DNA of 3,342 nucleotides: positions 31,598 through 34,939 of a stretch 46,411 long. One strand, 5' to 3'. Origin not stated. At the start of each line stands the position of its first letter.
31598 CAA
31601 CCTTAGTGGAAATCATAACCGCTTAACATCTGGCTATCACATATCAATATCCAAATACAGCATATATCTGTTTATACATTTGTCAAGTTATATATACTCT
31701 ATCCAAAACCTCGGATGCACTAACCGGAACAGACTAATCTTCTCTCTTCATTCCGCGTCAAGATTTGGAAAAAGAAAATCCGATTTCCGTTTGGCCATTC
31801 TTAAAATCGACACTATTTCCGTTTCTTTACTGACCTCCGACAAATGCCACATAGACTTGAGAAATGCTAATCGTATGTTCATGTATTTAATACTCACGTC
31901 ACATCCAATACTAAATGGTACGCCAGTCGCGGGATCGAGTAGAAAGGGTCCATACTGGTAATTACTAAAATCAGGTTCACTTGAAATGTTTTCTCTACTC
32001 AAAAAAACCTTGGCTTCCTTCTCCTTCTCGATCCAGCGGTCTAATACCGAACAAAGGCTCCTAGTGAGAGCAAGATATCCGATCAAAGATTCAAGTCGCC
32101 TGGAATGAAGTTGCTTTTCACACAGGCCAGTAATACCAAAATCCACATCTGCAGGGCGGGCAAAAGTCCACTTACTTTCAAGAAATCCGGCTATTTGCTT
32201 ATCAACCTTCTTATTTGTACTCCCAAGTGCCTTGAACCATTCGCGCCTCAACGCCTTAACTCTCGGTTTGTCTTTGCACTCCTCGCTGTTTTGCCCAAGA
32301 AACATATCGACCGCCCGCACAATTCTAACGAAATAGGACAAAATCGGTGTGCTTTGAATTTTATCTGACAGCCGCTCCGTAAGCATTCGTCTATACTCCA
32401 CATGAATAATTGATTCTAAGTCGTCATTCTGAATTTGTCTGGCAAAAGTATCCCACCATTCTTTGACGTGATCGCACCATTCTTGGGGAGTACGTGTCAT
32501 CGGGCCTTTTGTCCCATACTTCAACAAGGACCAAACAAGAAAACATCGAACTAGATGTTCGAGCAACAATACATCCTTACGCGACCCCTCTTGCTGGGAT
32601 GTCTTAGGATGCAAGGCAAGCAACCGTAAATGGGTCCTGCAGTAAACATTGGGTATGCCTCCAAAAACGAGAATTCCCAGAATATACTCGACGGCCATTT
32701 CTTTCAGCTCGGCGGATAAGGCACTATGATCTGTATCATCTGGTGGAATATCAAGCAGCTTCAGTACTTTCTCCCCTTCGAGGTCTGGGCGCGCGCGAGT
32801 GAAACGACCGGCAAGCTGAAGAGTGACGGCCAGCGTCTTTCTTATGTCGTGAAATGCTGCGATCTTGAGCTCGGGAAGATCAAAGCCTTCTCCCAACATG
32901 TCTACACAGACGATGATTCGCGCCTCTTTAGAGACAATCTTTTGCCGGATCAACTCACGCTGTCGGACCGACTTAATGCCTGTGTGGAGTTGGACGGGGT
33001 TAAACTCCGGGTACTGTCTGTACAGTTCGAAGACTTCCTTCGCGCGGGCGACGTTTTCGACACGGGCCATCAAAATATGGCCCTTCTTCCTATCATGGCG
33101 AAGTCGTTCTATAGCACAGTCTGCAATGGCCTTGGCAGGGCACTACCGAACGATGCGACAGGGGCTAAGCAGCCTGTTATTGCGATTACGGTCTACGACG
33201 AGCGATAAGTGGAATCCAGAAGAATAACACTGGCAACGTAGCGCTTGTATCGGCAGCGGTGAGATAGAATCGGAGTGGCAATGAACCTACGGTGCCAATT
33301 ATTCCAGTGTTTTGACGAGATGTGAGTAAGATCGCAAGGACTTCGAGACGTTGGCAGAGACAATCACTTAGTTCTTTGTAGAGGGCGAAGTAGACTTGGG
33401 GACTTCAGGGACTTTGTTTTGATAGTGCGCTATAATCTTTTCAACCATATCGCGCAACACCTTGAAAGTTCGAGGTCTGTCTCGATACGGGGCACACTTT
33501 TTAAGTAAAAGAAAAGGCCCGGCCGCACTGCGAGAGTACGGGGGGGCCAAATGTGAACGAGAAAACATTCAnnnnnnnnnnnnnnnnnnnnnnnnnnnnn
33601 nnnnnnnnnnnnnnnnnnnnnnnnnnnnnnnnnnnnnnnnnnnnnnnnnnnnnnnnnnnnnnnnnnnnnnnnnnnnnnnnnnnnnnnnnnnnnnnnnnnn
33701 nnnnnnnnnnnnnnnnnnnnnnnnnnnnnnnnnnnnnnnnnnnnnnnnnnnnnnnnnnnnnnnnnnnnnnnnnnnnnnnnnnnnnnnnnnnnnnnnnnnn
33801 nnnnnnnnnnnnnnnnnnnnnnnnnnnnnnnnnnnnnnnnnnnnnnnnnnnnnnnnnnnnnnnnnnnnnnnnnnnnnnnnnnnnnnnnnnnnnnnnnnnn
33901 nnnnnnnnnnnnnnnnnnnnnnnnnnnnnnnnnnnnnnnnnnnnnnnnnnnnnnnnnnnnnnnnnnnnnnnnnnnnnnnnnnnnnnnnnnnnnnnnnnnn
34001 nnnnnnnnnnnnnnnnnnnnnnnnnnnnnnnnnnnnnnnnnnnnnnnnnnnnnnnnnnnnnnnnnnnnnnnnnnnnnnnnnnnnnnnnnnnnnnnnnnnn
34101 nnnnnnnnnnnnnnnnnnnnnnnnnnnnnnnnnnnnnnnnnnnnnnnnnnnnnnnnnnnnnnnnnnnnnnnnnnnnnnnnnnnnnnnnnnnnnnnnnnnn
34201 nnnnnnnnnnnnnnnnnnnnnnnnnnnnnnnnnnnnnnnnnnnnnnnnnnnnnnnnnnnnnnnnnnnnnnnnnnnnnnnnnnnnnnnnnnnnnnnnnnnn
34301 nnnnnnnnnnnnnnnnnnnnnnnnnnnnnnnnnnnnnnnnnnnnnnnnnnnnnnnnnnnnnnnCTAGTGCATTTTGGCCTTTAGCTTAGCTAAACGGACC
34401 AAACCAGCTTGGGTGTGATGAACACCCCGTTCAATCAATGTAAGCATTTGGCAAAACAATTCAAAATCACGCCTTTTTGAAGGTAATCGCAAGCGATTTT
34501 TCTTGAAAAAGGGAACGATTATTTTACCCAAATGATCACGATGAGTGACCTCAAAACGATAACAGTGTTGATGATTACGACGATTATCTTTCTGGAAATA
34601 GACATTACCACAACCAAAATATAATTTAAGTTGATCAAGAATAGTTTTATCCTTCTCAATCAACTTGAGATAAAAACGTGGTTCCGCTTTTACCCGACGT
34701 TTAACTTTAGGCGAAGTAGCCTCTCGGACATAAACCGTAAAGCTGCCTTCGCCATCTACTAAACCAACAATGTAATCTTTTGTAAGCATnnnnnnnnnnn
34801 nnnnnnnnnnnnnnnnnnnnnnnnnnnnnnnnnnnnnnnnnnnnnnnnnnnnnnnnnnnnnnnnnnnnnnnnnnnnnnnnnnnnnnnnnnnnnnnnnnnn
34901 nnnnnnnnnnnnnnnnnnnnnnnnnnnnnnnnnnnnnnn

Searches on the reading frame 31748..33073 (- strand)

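Call 95: search_protein_families(library=pfam, proteins=[window:31748-33073:-], max_evalue=0.00001)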
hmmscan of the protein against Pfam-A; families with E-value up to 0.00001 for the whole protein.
window:31748-33073:- (441 aa): 1 family
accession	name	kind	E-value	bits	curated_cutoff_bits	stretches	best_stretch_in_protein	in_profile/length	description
PF00271.37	Helicase_C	-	6e-08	33.4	23.5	1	11-94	28-109/110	Helicase conserved C-terminal domain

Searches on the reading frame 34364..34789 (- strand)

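Call 95: search_protein_families(library=pfam, proteins=[window:34364-34789:-], max_evalue=0.00001)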
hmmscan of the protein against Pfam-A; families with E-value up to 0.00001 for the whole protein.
window:34364-34789:- (141 aa): 1 family
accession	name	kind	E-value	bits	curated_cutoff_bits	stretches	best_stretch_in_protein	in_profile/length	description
PF00961.24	LAGLIDADG_1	-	1.6e-17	64.7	23.1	1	7-115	1-101/102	LAGLIDADG endonuclease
